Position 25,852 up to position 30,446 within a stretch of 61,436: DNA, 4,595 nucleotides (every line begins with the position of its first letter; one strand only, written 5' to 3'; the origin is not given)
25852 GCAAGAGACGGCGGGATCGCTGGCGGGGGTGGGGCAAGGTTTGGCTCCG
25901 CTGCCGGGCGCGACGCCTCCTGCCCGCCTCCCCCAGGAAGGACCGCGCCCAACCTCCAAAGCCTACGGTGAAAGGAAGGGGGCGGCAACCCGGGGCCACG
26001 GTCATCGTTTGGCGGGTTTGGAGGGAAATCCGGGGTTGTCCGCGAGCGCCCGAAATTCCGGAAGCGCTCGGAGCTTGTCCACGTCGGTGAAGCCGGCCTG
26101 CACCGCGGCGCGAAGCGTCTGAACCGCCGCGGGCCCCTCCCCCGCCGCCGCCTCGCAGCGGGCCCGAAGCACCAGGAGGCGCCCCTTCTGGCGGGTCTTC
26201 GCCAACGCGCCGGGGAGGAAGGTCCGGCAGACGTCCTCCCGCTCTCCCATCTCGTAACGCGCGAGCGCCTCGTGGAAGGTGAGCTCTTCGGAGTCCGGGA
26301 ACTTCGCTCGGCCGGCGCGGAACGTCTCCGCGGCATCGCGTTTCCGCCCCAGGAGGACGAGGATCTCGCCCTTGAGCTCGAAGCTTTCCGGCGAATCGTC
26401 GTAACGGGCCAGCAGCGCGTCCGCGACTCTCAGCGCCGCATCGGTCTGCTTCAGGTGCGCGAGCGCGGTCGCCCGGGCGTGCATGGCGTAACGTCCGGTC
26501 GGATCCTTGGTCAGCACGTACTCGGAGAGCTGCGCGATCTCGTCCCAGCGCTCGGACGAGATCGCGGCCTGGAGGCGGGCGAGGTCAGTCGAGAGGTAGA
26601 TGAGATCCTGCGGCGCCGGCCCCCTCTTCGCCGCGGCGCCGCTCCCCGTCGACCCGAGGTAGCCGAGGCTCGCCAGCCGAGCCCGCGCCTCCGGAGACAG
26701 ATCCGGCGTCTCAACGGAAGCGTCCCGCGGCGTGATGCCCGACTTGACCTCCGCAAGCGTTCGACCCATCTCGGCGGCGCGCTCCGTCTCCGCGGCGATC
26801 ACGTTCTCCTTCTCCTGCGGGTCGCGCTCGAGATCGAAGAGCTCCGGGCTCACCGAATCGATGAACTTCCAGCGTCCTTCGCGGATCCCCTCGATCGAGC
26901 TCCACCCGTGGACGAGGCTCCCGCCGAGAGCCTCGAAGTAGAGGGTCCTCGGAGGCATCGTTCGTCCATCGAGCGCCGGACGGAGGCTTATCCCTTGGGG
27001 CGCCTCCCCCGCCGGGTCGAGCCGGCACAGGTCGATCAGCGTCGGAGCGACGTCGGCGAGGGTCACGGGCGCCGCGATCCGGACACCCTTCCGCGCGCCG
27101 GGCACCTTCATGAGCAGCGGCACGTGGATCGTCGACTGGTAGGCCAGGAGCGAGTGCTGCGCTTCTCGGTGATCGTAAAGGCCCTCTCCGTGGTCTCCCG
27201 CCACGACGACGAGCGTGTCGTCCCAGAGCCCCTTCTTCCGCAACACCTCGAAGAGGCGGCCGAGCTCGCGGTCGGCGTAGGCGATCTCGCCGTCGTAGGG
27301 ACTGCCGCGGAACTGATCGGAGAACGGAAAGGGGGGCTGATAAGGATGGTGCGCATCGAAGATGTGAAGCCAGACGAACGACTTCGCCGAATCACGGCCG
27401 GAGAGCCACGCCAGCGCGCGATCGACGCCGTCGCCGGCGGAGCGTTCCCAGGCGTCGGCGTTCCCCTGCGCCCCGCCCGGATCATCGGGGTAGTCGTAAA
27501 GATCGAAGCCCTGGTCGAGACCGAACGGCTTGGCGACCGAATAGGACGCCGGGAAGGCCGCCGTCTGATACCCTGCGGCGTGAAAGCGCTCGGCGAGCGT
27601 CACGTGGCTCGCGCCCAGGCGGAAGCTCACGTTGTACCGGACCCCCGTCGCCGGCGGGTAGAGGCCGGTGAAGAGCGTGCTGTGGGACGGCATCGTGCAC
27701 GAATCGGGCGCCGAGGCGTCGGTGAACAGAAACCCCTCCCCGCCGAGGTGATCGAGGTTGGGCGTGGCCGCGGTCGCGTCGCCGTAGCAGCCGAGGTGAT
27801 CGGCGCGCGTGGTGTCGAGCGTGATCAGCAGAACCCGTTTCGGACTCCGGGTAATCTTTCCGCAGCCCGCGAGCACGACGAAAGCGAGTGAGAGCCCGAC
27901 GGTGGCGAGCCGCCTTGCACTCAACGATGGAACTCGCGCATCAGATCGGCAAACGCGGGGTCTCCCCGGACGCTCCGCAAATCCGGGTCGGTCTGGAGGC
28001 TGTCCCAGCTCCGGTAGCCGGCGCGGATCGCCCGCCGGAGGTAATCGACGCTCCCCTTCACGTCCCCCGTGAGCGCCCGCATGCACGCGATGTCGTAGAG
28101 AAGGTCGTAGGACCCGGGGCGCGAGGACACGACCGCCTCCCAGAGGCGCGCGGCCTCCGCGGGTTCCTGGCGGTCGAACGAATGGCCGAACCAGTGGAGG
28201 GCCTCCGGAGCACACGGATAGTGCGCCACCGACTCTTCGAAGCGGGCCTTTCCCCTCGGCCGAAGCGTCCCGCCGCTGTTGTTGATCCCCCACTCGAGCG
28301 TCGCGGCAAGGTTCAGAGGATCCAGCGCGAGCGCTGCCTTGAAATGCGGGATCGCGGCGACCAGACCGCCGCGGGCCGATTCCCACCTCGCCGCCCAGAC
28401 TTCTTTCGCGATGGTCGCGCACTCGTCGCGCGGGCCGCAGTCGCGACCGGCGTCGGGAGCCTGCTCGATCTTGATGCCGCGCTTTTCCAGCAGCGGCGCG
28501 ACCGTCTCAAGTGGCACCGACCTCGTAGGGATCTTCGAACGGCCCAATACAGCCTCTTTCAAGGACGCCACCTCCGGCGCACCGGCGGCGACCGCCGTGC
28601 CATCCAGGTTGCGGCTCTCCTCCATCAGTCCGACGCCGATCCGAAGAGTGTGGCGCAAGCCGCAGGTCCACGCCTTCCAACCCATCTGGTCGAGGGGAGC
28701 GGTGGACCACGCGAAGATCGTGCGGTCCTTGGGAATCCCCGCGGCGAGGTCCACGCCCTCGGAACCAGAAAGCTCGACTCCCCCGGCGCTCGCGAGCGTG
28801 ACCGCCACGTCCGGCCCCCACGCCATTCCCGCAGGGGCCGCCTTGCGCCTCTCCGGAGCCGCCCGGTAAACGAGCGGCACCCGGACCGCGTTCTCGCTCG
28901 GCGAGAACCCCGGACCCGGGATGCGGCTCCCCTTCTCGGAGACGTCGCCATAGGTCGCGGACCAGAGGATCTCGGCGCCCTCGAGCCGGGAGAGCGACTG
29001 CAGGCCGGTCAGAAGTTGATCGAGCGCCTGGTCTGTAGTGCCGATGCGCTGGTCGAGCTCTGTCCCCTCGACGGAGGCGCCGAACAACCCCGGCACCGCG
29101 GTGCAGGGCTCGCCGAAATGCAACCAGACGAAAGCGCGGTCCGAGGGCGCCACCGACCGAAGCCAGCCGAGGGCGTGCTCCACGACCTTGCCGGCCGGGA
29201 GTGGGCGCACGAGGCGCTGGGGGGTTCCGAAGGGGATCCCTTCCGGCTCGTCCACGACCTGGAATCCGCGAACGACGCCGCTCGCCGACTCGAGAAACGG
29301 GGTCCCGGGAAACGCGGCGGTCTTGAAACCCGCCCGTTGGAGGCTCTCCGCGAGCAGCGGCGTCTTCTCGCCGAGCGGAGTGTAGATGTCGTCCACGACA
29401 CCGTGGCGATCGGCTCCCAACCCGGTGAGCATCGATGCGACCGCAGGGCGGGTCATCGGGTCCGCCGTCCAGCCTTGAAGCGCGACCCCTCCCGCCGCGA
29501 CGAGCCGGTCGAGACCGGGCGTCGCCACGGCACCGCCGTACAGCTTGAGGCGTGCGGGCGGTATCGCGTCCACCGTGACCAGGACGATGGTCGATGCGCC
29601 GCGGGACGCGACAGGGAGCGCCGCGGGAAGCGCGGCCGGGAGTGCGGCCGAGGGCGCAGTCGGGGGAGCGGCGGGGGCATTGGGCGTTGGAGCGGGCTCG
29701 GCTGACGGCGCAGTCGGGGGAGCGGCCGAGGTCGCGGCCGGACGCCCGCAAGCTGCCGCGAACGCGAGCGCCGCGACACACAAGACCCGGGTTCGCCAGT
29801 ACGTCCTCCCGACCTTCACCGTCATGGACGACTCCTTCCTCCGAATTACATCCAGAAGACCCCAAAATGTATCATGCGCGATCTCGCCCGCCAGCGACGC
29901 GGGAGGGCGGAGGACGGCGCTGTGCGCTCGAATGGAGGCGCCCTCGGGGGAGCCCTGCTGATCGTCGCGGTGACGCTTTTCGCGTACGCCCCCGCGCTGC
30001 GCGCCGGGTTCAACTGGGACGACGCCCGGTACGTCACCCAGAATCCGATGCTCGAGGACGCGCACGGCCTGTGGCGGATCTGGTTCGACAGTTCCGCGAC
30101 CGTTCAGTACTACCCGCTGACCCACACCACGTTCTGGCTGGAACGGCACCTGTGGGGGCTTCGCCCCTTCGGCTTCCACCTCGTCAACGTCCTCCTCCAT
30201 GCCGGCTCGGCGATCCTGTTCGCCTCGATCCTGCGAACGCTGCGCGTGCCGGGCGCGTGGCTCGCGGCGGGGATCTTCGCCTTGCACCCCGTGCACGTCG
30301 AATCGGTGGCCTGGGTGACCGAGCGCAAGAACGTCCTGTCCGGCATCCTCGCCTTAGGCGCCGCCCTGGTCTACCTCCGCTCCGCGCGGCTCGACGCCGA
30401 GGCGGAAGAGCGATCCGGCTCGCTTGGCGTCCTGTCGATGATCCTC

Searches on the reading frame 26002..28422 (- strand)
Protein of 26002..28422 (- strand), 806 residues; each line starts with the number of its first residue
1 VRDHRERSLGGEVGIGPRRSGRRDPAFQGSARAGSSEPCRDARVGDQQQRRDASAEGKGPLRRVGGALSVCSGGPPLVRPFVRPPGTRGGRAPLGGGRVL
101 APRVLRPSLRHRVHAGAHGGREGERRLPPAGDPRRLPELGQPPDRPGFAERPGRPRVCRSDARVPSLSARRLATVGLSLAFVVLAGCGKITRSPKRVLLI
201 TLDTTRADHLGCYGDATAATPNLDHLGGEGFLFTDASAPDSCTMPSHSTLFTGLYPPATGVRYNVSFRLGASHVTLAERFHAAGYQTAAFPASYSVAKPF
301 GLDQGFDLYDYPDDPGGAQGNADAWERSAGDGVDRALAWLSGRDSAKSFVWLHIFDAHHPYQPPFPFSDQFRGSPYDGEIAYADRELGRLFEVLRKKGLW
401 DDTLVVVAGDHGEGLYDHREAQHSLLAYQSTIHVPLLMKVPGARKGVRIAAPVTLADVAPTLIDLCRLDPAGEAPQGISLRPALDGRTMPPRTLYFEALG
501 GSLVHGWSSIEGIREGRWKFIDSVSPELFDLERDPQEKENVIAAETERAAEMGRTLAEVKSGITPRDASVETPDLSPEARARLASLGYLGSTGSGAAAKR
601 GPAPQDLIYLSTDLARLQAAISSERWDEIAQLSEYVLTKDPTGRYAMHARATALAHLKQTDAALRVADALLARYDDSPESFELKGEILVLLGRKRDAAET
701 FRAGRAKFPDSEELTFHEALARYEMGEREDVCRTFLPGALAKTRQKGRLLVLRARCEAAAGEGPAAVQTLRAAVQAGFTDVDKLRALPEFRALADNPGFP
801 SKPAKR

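Call 24: search_protein_families(library=pfam, proteins=[window:26002-28422:-], max_evalue=0.001)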
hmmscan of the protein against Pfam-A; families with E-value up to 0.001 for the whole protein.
window:26002-28422:- (806 aa): 8 families
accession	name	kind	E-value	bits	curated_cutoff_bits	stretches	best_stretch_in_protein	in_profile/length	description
PF00884.28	Sulfatase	-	4e-43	148.3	25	1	197-465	3-298/301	Sulfatase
PF01663.27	Phosphodiest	-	2.3e-14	54.2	23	2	197-265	1-66/342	Type I phosphodiesterase / nucleotide pyrophosphatase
PF16347.10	SGSH_C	-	4.5e-12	46.8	29.3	1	426-547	10-137/154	N-sulphoglucosamine sulphohydrolase, C-terminal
PF13428.12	TPR_14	-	7.4e-07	29.7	23.5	0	648-686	5-43/44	Tetratricopeptide repeat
PF14559.12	TPR_19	-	8.1e-06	26.5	25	0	621-685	2-66/68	Tetratricopeptide repeat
PF13432.12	TPR_16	-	4.9e-05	24.1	32.7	0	649-711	2-64/65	Tetratricopeptide repeat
PF07394.17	DUF1501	-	0.00061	19.5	27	0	379-412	267-300/390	Protein of unknown function (DUF1501)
PF01676.23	Metalloenzyme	-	0.001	19.1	24.3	0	380-469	173-251/252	Metalloenzyme superfamily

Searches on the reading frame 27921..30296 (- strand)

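Call 24: search_protein_families(library=pfam, proteins=[window:27921-30296:-], max_evalue=0.001)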
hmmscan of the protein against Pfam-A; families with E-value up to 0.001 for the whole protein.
window:27921-30296:- (791 aa): 3 families
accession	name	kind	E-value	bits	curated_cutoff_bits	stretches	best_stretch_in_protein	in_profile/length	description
PF00884.28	Sulfatase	-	8.7e-14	52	25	1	236-483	2-277/301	Sulfatase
PF13432.12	TPR_16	-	7.1e-05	23.6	32.7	0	708-759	9-60/65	Tetratricopeptide repeat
PF01663.27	Phosphodiest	-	0.00015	21.9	23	1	238-311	2-74/342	Type I phosphodiesterase / nucleotide pyrophosphatase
